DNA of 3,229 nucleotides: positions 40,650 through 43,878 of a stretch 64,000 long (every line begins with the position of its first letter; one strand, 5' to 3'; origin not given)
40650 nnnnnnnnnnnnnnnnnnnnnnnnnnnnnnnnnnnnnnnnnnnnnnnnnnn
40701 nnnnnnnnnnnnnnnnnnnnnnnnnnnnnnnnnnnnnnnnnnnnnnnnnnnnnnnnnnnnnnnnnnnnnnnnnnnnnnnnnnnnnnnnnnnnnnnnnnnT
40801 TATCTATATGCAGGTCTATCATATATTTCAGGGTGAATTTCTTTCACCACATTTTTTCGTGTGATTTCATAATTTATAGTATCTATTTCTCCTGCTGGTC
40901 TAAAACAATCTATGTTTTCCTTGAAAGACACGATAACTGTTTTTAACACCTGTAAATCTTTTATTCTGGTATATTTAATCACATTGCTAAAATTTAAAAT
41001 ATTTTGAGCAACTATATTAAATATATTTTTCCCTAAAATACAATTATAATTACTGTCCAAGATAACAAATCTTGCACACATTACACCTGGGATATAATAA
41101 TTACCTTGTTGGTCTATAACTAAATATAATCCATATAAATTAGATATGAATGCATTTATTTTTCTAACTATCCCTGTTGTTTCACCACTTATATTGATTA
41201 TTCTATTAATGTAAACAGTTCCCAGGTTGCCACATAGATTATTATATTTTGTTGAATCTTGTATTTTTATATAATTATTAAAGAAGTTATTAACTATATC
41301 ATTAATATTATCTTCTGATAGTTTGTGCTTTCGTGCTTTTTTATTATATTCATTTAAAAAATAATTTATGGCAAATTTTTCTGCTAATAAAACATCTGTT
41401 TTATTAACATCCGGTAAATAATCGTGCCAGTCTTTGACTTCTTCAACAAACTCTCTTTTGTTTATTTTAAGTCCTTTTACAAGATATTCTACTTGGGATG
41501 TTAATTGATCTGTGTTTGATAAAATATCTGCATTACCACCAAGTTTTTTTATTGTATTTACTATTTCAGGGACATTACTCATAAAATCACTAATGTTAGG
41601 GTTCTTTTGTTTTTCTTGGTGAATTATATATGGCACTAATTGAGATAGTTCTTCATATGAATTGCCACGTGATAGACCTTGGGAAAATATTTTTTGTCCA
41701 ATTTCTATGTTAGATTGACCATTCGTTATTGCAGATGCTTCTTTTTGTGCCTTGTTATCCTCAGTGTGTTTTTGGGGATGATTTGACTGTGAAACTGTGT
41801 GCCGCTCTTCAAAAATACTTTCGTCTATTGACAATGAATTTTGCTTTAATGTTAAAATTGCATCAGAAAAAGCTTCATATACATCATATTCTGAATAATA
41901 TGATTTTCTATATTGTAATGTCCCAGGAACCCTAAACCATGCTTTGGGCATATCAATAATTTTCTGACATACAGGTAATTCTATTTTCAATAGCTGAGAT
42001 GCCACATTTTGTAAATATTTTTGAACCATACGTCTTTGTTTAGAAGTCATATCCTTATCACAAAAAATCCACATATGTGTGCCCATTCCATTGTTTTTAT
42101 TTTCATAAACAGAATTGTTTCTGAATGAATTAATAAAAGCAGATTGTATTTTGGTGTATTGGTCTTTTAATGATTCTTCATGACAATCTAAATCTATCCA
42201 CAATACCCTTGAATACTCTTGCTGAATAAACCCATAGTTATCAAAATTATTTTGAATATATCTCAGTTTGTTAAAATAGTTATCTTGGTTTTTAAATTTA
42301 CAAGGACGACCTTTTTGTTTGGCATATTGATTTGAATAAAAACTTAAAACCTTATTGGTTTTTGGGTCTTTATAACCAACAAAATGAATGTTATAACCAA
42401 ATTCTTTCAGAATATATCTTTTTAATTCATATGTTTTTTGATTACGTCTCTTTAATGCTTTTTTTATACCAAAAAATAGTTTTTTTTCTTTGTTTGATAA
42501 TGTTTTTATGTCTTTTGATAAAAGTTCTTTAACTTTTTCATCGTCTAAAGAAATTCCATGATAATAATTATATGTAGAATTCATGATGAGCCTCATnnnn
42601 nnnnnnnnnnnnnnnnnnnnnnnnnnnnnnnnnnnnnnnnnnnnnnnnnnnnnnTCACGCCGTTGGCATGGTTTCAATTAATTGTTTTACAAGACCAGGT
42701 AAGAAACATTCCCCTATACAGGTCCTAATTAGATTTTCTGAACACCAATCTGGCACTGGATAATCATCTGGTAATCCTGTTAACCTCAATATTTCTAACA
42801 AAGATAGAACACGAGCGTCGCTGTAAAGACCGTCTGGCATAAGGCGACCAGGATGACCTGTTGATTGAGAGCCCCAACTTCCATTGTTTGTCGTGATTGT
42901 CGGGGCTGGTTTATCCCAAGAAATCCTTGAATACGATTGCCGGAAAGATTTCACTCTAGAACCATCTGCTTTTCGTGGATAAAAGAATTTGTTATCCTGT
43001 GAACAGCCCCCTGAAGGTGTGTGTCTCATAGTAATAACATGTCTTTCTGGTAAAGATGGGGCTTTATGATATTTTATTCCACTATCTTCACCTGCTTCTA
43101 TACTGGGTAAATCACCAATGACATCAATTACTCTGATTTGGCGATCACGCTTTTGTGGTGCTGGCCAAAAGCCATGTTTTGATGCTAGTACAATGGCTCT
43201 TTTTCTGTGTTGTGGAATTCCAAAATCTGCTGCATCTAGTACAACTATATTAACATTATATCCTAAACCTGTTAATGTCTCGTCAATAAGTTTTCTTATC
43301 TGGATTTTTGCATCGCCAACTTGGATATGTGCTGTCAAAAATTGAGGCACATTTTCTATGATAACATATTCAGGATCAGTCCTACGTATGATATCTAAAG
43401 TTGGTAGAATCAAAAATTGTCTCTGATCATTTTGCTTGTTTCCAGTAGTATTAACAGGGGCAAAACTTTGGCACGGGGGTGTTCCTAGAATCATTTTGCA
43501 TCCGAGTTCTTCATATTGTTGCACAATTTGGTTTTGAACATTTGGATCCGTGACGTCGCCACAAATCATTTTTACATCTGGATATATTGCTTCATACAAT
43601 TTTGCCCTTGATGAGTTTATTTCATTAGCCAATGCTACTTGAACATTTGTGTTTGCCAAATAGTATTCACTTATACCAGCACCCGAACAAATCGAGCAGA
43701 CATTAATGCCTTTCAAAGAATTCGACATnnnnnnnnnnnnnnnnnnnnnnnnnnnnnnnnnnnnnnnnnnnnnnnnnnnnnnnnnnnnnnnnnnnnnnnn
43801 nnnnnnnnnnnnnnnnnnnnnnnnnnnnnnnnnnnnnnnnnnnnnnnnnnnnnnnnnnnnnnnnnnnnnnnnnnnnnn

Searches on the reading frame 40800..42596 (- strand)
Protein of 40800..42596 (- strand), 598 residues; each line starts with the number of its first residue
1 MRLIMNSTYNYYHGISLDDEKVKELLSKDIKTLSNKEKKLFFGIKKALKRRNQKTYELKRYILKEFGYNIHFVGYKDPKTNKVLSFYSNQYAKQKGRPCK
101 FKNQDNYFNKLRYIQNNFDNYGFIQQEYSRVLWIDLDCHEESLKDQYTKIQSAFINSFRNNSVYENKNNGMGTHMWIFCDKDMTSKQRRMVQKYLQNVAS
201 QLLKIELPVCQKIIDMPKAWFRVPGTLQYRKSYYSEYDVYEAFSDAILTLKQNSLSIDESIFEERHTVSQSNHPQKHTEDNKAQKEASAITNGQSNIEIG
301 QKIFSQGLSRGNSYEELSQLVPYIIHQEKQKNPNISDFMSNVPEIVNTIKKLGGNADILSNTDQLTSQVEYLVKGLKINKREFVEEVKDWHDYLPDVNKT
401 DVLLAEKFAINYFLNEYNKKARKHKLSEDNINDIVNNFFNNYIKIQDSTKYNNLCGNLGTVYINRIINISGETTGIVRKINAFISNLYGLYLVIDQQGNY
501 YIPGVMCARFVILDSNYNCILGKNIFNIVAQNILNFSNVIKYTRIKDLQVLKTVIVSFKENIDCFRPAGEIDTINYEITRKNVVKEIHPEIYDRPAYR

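Call 11: search_protein_families(library=pfam, proteins=[window:40800-42596:-], max_evalue=0.01)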
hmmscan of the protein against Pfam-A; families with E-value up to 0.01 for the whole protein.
window:40800-42596:- (598 aa): 1 family
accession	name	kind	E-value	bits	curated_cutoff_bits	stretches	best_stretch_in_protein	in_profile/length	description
PF22548.2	AEP-TOTE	-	2e-05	24.8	27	1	115-200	73-155/230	TOTE conflict system, Archaeo-Eukaryotic Primase domain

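Call 105: search_protein_families(library=padloc, proteins=[window:40800-42596:-], max_evalue=0.001)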
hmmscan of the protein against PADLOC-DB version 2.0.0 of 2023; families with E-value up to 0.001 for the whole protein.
window:40800-42596:- (598 aa): 0 families

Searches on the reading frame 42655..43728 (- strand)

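Call 10: search_protein_families(library=pfam, proteins=[window:42655-43728:-], max_evalue=0.01)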
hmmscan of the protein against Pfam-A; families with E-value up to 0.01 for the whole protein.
window:42655-43728:- (357 aa): 1 family
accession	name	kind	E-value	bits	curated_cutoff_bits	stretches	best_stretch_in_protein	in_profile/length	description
PF00145.23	DNA_methylase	-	4.4e-43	148.4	22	1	9-354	2-322/324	C-5 cytosine-specific DNA methylase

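Call 105: search_protein_families(library=padloc, proteins=[window:42655-43728:-], max_evalue=0.001)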
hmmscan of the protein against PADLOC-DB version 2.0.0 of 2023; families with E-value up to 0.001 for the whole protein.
window:42655-43728:- (357 aa): 52 families (the best 25 are shown)
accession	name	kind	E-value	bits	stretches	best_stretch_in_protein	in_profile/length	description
PDLC03384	MTase_II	-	1.2e-100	335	1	8-353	4-374/377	Type II methyltransferase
PDLC03378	MTase_II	-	7.8e-47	158.2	1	8-342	3-314/344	Type II methyltransferase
PDLC03234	MTase_II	-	4.5e-43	145.9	1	9-228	6-223/375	Type II methyltransferase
PDLC00033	DruM2|DruM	-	7.8e-41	138.6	1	8-328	22-336/368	DNA cytosine methylase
PDLC03272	MTase_II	-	2.5e-34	117.1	1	4-339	71-371/407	Type II methyltransferase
PDLC03326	MTase_II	-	2.2e-32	110.8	1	15-224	12-232/412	Type II methyltransferase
PDLC03237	MTase_II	-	8.3e-28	94.8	1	13-186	799-971/1036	Type II methyltransferase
PDLC00026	DruM2|DruM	-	6e-25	86.5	1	9-323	6-285/336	DNA cytosine methylase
PDLC02650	DrmMII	-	1.9e-24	84.3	2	28-132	34-138/435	DrmMII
PDLC03279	MTase_II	-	6.4e-24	82.2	1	46-210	42-200/587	Type II methyltransferase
PDLC02649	DrmMII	-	9.5e-24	82.1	1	67-223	103-265/422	DrmMII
PDLC02656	DrmMII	-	2.3e-23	80.8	1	27-188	29-207/491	DrmMII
PDLC02651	DrmMII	-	6.9e-22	75.9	1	16-326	11-322/371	DrmMII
PDLC00027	DruM2|DruM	-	1.5e-21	75.2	1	7-181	11-169/361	DNA cytosine methylase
PDLC00030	DruM2|DruM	-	1.5e-20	71.7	1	7-327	5-333/380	DNA cytosine methylase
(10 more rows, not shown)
